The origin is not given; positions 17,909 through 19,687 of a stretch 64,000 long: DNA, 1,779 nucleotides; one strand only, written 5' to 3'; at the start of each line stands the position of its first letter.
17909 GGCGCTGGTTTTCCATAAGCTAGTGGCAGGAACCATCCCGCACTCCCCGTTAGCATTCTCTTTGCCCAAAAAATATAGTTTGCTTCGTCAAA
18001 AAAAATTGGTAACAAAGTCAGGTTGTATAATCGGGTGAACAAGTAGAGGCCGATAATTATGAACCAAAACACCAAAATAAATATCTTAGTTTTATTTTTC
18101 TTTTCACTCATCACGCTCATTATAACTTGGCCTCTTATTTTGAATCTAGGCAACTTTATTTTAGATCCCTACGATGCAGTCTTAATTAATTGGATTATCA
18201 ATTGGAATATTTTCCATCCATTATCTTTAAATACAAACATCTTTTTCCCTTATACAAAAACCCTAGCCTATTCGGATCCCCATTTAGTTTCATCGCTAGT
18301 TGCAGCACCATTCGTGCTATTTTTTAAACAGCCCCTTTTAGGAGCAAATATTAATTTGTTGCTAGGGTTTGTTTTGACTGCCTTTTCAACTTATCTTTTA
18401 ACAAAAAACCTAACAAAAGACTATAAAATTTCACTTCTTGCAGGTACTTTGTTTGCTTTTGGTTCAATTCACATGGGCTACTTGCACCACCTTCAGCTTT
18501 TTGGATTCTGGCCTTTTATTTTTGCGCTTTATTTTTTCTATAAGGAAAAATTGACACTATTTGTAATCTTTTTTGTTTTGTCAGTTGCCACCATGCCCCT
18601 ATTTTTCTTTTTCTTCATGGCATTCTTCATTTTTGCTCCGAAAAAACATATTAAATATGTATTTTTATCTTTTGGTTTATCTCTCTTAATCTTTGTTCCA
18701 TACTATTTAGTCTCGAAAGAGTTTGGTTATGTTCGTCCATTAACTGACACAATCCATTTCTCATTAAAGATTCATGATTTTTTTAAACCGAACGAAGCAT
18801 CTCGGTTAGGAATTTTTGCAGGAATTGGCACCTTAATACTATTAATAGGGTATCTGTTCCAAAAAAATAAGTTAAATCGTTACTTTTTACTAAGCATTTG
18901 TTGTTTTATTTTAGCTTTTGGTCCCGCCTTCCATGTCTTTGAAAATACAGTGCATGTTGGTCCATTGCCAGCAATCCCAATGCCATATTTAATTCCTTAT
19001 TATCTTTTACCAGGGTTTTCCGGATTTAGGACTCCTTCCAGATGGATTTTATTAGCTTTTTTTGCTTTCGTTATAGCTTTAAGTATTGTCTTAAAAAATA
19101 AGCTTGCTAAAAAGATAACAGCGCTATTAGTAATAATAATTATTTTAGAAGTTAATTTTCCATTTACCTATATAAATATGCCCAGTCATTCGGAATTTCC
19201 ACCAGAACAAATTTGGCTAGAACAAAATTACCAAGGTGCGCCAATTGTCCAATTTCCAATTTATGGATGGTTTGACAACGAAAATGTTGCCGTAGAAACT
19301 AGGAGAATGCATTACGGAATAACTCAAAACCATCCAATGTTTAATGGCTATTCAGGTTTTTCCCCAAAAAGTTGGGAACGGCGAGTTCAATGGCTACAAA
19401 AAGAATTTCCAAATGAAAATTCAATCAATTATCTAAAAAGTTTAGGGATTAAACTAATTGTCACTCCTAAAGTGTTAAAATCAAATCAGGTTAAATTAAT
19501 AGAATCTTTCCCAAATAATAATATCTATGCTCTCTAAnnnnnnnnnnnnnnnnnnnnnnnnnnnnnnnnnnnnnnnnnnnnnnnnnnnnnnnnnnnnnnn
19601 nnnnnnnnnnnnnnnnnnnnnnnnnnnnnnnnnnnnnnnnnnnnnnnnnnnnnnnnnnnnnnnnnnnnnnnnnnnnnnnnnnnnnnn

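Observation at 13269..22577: Nine-gene glycosylation locus with three GT-C-type polytopic glycosyltransferase-like proteins and a Wzy_C ligase-like protein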

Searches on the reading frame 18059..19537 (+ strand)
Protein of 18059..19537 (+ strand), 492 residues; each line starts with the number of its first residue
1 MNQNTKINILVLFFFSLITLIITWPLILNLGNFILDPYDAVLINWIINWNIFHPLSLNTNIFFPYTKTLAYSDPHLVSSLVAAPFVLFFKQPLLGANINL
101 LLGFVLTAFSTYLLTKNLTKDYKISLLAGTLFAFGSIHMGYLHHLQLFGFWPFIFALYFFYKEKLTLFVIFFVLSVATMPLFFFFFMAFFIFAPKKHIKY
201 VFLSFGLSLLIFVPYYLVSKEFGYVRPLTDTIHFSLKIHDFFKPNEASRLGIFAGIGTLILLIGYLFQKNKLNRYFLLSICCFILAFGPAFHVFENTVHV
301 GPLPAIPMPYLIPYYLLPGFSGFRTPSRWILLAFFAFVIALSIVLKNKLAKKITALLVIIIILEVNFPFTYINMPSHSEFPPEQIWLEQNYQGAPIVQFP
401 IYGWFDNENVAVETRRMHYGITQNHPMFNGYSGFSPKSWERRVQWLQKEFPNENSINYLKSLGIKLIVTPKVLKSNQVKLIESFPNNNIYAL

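Call 4: search_protein_families(library=pfam, proteins=[window:18059-19537:+], max_evalue=0.01)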
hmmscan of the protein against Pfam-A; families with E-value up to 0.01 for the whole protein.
window:18059-19537:+ (492 aa): 0 families

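Call 5: search_protein_families(library=ncbifam, proteins=[window:18059-19537:+], max_evalue=0.01)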
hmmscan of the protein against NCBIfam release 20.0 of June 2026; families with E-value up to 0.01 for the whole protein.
window:18059-19537:+ (492 aa): 0 families

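Call 9: find_homologous_proteins(query=window:18059-19537:+)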
Query window:18059-19537:+ (492 aa): 66 proteins with E <= 0.001 among 8000 candidates.
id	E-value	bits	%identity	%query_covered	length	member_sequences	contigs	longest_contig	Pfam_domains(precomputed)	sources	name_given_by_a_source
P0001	0.0e+0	1095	100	100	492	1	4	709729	PF19830.5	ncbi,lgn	-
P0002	2.5e-203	695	63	99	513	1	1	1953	-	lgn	-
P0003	4.3e-200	684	63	98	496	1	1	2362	-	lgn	-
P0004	2.3e-198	679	66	94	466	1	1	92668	-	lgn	-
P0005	4.2e-196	671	62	98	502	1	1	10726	-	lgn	-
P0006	4.9e-186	638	59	93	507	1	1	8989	PF19830.5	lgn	-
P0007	7.1e-182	624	59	95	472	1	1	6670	PF19830.5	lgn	-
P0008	3.1e-155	536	52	99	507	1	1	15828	-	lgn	-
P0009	2.8e-147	510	48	98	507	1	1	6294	PF19830.5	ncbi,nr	ncbi:hypothetical protein HY440_02360 [Candidatus Microgenomates bacterium]|nr:hypothetical protein 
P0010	9.5e-146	505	49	99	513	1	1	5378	PF19830.5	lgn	-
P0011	1.0e-139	485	49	96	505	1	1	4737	-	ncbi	-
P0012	3.8e-137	477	47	99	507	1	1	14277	PF19830.5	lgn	-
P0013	1.2e-136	475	46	98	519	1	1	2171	-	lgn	-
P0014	5.4e-136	473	49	97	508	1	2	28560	-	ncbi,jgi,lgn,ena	-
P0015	9.7e-136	472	46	99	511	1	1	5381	-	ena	-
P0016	5.9e-135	469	48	99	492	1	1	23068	PF19830.5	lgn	-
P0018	2.7e-134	467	49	99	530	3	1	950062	-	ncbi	-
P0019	3.2e-134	467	45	99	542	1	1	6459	PF19830.5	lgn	-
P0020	7.8e-134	466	46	97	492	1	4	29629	PF19830.5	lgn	-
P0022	1.3e-131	458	45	98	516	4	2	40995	PF19830.5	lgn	-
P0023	2.6e-131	457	46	99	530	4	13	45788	PF19830.5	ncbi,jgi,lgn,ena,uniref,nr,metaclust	ncbi:hypothetical protein A2721_01070 [Candidatus Gottesmanbacteria bacterium RIFCSPHIGHO2_01_FULL_4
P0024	6.9e-131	456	45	97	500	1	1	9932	PF19830.5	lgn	-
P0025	7.4e-131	456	48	95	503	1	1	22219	PF19830.5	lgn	-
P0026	4.2e-130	453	46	96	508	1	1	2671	PF19830.5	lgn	-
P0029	5.9e-129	450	48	94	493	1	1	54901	PF19830.5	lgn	-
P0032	2.1e-127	444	44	96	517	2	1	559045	PF19830.5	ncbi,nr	ncbi:hypothetical protein M1403_00945 [Patescibacteria group bacterium]|nr:hypothetical protein [Pat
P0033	7.4e-127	443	45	99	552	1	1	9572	PF19830.5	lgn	-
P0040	1.5e-118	415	44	98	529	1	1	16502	PF19830.5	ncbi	-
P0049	9.4e-109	383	42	99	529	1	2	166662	PF19830.5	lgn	-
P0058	4.2e-55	206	34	96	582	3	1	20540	PF19830.5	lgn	-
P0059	1.2e-52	198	33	95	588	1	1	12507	PF19830.5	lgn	-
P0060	2.2e-49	187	29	93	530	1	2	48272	-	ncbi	-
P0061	1.0e-19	89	25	97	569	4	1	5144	PF19830.5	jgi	jgi:hypothetical protein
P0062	2.5e-17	81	24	94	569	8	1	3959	PF19830.5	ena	-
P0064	8.5e-15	73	24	94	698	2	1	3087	PF19830.5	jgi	-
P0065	1.1e-14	73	26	84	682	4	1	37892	PF00754.32,PF22633.4,PF19830.5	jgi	jgi:hypothetical protein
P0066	5.9e-13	67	23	91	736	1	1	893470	PF00754.32,PF22633.4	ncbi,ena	-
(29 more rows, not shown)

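Call 10: search_solved_structures(query=window:18059-19537:+, max_evalue=10)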
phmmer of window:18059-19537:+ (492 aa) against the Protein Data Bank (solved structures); distinct sequences matched with E-value up to 10: 2.
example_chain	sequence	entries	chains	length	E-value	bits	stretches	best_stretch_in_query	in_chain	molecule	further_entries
7zrz_BP4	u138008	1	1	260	0.27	13.5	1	158-228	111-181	tRNA-splicing endonuclease subunit Sen2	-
8hmy_A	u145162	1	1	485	1.8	10.8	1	158-226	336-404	tRNA-splicing endonuclease subunit Sen2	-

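Call 13: search_protein_families(library=pfam, proteins=[window:18059-19537:+], max_evalue=10)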
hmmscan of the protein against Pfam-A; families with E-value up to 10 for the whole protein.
window:18059-19537:+ (492 aa): 2 families
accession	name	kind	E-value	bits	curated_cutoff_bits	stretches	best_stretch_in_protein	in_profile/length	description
PF04932.20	Wzy_C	-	0.3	11.3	31.7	2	319-372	7-61/149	O-Antigen ligase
PF14012.11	DUF4229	-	2.2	8.8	27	1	248-287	6-43/68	Protein of unknown function (DUF4229)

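Call 14: find_encoding_contigs(protein=P0001, flank=10000, max_places=4)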
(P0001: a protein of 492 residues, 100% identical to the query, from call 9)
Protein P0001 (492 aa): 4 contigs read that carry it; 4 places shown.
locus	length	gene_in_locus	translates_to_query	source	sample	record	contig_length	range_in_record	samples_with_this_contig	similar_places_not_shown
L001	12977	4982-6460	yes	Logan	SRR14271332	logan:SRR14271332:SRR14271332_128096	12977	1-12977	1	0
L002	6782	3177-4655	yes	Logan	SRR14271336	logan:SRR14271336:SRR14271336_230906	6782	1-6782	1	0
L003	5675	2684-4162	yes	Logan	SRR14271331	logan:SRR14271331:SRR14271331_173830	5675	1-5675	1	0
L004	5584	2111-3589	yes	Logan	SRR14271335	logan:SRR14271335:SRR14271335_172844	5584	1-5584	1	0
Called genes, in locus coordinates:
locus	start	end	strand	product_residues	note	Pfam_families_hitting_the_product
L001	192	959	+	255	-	PF00535:Glycos_transf_2, PF10111:Glyco_tranf_2_2 (weak)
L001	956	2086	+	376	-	PF20706:GT4-conflict (weak), PF00534:Glycos_transf_1, PF13692:Glyco_trans_1_4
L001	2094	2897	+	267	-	PF02353:CMAS (weak), PF13489:Methyltransf_23, PF13847:Methyltransf_31, PF08241:Methyltransf_11, PF08242:Methyltransf_12, PF13649:Methyltransf_25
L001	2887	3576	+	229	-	PF13632:Glyco_trans_2_3 (faint), PF13641:Glyco_tranf_2_3 (weak)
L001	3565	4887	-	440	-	PF13231:PMT_2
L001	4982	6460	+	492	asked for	PF19830:DUF6311 (weak)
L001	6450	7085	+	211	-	PF00535:Glycos_transf_2 (weak)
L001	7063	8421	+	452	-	-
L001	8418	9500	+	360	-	PF04932:Wzy_C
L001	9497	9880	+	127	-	-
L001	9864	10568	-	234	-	PF17936:Big_6 (faint), PF19077:Big_13 (faint), PF09136:Glucodextran_B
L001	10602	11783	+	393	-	PF00083:Sugar_tr, PF07690:MFS_1, PF13347:MFS_2, PF12832:MFS_1_like, PF07690:MFS_1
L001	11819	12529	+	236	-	-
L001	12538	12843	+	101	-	-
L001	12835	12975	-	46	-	?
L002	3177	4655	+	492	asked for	PF19830:DUF6311 (weak)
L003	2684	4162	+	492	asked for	PF19830:DUF6311 (weak)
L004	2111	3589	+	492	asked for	PF19830:DUF6311 (weak)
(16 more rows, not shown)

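Call 19: find_encoding_contigs(protein=P0023, flank=10000, max_places=1)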
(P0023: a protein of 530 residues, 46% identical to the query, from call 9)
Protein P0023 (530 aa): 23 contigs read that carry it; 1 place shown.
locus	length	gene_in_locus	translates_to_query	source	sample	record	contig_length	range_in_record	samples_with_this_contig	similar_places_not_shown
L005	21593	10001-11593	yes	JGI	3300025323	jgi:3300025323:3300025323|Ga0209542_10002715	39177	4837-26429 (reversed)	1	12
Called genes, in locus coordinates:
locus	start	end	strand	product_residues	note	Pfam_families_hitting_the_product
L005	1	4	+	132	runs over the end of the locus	PF01243:PNPOx_N, PF12900:Pyridox_ox_2 (weak)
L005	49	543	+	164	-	PF04199:Cyclase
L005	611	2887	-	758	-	PF01344:Kelch_1, PF07646:Kelch_2 (faint), PF24681:Kelch_KLHDC2_KLHL20_DRC7, PF25210:Kelch_FKB95, PF13964:Beta-prop_Calicin, PF07819:PGAP1, PF02450:LCAT, PF24096:DUF7379 (weak), +4 more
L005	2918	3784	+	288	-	PF13506:Glyco_transf_21 (weak), PF13641:Glyco_tranf_2_3, PF00535:Glycos_transf_2, PF10111:Glyco_tranf_2_2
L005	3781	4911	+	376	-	PF13439:Glyco_transf_4, PF20706:GT4-conflict (weak), PF00534:Glycos_transf_1, PF13692:Glyco_trans_1_4, PF13524:Glyco_trans_1_2 (weak)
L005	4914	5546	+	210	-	PF00132:Hexapep, PF14602:Hexapep_2 (weak)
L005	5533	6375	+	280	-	PF00535:Glycos_transf_2, PF13641:Glyco_tranf_2_3 (weak)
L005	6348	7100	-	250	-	PF00535:Glycos_transf_2, PF10111:Glyco_tranf_2_2 (weak)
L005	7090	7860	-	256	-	PF08003:Methyltransf_9, PF13489:Methyltransf_23, PF06325:PrmA (weak), PF13847:Methyltransf_31, PF08241:Methyltransf_11, PF08242:Methyltransf_12, PF13649:Methyltransf_25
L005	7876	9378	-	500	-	PF13231:PMT_2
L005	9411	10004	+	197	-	PF13580:SIS_2, PF01380:SIS (weak)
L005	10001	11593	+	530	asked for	PF19830:DUF6311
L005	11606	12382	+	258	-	PF00535:Glycos_transf_2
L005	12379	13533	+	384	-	PF09594:GT87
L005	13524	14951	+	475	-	PF26626:DUF8201 (weak)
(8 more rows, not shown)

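Call 20: find_encoding_contigs(protein=P0018, flank=10000, max_places=1)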
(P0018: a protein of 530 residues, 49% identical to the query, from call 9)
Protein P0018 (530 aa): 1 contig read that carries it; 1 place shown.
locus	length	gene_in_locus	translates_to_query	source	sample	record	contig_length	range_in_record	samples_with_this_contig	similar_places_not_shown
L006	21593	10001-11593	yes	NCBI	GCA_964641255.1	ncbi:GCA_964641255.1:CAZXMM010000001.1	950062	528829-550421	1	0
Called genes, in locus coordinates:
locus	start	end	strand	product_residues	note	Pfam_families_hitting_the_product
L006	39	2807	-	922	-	PF15902:Sortilin-Vps10 (weak), PF07819:PGAP1 (weak), PF02450:LCAT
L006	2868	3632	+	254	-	PF00535:Glycos_transf_2, PF13641:Glyco_tranf_2_3 (faint)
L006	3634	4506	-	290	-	PF05050:Methyltransf_21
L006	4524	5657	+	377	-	PF13439:Glyco_transf_4 (weak), PF00534:Glycos_transf_1, PF13692:Glyco_trans_1_4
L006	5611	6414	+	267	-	PF08003:Methyltransf_9 (faint), PF13489:Methyltransf_23, PF07021:MetW (faint), PF13847:Methyltransf_31, PF08241:Methyltransf_11, PF08242:Methyltransf_12, PF13649:Methyltransf_25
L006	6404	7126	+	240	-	PF00535:Glycos_transf_2 (weak), PF13641:Glyco_tranf_2_3, PF13632:Glyco_trans_2_3 (weak)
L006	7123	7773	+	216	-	PF00535:Glycos_transf_2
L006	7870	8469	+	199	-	-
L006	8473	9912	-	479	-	PF02366:PMT (weak), PF13231:PMT_2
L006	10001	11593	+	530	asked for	-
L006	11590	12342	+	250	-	PF00535:Glycos_transf_2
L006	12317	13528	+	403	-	PF04932:Wzy_C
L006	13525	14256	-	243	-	PF17936:Big_6 (weak), PF09136:Glucodextran_B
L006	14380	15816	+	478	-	PF01209:Ubie_methyltran, PF13489:Methyltransf_23, PF13847:Methyltransf_31 (weak), PF08241:Methyltransf_11, PF08242:Methyltransf_12, PF13649:Methyltransf_25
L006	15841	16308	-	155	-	-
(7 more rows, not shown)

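Call 21: predict_structure(alignment_id=A1)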
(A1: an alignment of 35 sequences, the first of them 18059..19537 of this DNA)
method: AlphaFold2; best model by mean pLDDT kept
length: 492 residues; sequences in the alignment: 35
mean_pLDDT: 91.2   pTM: 0.90
mean pLDDT of the five models: 91.2, 91.2, 90.5, 90.4, 88.5
residues with pLDDT >= 90: 335; 70-90: 147; 50-70: 10; < 50: 0
segments of 3 or more residues with pLDDT < 50: none
pLDDT, mean of each block of 10 residues (from residue 1): 93 98 96 94 94 90 84 86 96 96 98 98 98 93 91 98 97 93 92 92 95 85 81 86 84 72 76 87 93 82 88 89 85 95 94 96 92 91 95 95 90 93 90 80 94 95 97 90 97 95
secondary structure, 60 per line:
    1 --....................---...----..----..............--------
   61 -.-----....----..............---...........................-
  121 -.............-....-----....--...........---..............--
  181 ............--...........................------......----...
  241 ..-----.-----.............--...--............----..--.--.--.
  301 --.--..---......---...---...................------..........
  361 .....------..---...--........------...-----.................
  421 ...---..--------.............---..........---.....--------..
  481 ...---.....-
elements in order: H3-22 H39-52 H68-71 H76-89 H93-119 H122-134 H136-139 H145-148 H151-161 H165-178 H181-192 H195-221 H228-233 H238-242 H254-266 H274-285 H311-316 H326-344 H351-364 H382-389 E396-398 H404-423 H437-449 H453-462 E466-470 E479-483 E487-491

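Call 22: find_encoding_contigs(protein=P0066, flank=10000, max_places=1)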
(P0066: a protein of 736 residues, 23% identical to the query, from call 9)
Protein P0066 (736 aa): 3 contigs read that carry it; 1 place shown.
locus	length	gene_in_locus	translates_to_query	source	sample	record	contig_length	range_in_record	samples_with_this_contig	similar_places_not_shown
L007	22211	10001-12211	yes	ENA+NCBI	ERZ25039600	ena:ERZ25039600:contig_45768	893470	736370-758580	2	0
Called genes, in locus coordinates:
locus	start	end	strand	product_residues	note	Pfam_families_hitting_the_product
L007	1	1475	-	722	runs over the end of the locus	PF13231:PMT_2 (weak)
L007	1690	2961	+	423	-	PF01075:Glyco_transf_9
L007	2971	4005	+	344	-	PF01073:3Beta_HSD, PF01370:Epimerase, PF02719:Polysacc_synt_2 (faint), PF04321:RmlD_sub_bind, PF13460:NAD_binding_10, PF16363:GDP_Man_Dehyd, PF07993:NAD_binding_4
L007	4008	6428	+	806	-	-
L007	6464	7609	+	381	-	PF04055:Radical_SAM (weak), PF13186:SPASM (weak)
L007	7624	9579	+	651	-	PF11028:TMEM260_N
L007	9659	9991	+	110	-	PF18914:DUF5666 (weak)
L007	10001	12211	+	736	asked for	PF00754:F5_F8_type_C, PF22633:F5_F8_type_C_2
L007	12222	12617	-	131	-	-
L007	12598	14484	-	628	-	PF11028:TMEM260_N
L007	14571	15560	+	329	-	PF01757:Acyl_transf_3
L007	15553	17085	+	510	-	-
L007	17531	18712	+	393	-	PF13489:Methyltransf_23, PF08241:Methyltransf_11, PF08242:Methyltransf_12, PF13649:Methyltransf_25 (weak)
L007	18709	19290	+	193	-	PF25087:GMPPB_C (faint), PF00132:Hexapep, PF14602:Hexapep_2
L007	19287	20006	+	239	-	PF13231:PMT_2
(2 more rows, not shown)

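Call 23: find_encoding_contigs(protein=P0060, flank=10000, max_places=1)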
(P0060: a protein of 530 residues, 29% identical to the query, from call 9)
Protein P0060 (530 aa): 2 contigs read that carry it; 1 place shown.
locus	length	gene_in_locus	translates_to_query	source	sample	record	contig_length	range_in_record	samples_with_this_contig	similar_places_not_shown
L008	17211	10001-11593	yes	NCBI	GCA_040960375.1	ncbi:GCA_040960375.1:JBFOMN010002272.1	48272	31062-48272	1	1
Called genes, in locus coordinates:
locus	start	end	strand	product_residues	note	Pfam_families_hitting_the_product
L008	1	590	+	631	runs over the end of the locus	PF06480:FtsH_ext, PF00004:AAA, PF07728:AAA_5 (faint), PF17862:AAA_lid_3, PF01434:Peptidase_M41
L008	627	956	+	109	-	-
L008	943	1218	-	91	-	-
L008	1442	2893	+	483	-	PF02739:5_3_exonuc_N, PF01367:5_3_exonuc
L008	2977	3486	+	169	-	PF01467:CTP_transf_like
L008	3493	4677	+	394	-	PF13439:Glyco_transf_4, PF20706:GT4-conflict (weak), PF00534:Glycos_transf_1, PF13692:Glyco_trans_1_4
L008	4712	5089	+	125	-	PF04266:ASCH (weak)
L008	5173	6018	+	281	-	PF01149:Fapy_DNA_glyco, PF06831:H2TH, PF06827:zf-FPG_IleRS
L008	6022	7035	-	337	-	PF13439:Glyco_transf_4, PF13579:Glyco_trans_4_4 (weak), PF00534:Glycos_transf_1, PF13692:Glyco_trans_1_4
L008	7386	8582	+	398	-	PF02463:SMC_N, PF13175:AAA_15, PF13476:AAA_23, PF13304:AAA_21 (faint)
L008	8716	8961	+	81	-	-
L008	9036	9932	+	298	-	PF01256:Carb_kinase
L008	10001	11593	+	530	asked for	-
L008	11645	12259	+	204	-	-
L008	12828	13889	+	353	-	PF02661:Fic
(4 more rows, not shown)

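Call 42: find_related_loci(query=A1, collection=genome_contigs, flank=10000)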
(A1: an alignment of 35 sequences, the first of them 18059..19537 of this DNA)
Query A1 (492 aa) in genome_contigs; peptide patterns used: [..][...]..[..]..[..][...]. (x = any residue, [..] = any of these).
200 stretches matched a pattern; 175 encode a relative of the query (tblastn E <= 1e-3); the best 80 are kept; 80 distinct loci.
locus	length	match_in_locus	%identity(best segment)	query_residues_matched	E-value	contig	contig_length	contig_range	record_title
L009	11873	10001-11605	44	2-492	3e-130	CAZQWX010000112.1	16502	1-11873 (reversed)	MAG TPA_asm: uncultured Gammaproteobacteria bacterium isolate SRP271791_co1_54 genome assembly, contig: k141_226286, who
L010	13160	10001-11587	43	6-492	3e-124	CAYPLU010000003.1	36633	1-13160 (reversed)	MAG TPA_asm: uncultured Gammaproteobacteria bacterium isolate binchicken_co38_550 genome assembly, contig: NODE_2407_len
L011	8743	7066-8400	46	23-492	9e-123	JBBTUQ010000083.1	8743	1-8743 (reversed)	MAG: Patescibacteria group bacterium isolate H41-bin097_1 H41_bin097_1_000000000083, whole genome shotgun sequence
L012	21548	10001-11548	40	3-492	4e-115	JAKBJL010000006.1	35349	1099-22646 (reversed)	MAG: bacterium isolate DBS2-5.bin62 NODE_901_length_35349_cov_6.425671, whole genome shotgun sequence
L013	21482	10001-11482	38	4-492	5e-104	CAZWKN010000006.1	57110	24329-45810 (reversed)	MAG TPA_asm: uncultured Gammaproteobacteria bacterium isolate SRP192515_co1_359 genome assembly, contig: NODE_373_length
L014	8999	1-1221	43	34-464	2e-101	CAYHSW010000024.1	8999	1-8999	MAG TPA_asm: uncultured Gammaproteobacteria bacterium isolate ERP119705_co14_252 genome assembly, contig: NODE_11602_len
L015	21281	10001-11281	40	23-464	2e-91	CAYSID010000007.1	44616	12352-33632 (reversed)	MAG TPA_asm: uncultured Gammaproteobacteria bacterium isolate binchicken_co107_25 genome assembly, contig: NODE_2104_len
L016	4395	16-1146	43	127-492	3e-86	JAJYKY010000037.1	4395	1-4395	MAG: bacterium isolate DBS2-1.bin56 NODE_42025_length_4395_cov_5.870431, whole genome shotgun sequence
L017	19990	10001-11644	32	2-488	5e-73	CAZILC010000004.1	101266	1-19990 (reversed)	MAG TPA_asm: uncultured Gammaproteobacteria bacterium isolate SRP200132_co1_59 genome assembly, contig: NODE_223_length_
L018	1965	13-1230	29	39-436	9e-44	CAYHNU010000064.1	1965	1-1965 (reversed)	MAG TPA_asm: uncultured Gammaproteobacteria bacterium isolate ERP119705_co13_425 genome assembly, contig: NODE_86890_len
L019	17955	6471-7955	29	18-483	3e-39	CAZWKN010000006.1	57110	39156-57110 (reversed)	MAG TPA_asm: uncultured Gammaproteobacteria bacterium isolate SRP192515_co1_359 genome assembly, contig: NODE_373_length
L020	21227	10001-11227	27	17-436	1e-35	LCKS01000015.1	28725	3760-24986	MAG: Candidatus Amesbacteria bacterium GW2011_GWC2_45_19 UX05_C0015, whole genome shotgun sequence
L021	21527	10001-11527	30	22-468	8e-54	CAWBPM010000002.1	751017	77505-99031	MAG: Candidatus Levybacteria bacterium isolate MFD01476.bin.1.72 genome assembly, contig: contig_44254, whole genome sho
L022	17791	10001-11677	24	17-492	3e-33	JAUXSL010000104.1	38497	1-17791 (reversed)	MAG: Actinomycetota bacterium isolate C12_metabat.bin.89 C12_k141_161687, whole genome shotgun sequence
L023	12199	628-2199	25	21-487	1e-31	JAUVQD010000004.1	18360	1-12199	MAG: Actinomycetes bacterium isolate CSMAG_679 CSMAG_679_k127_5908920_length_18360_cov_180.7168, whole genome shotgun se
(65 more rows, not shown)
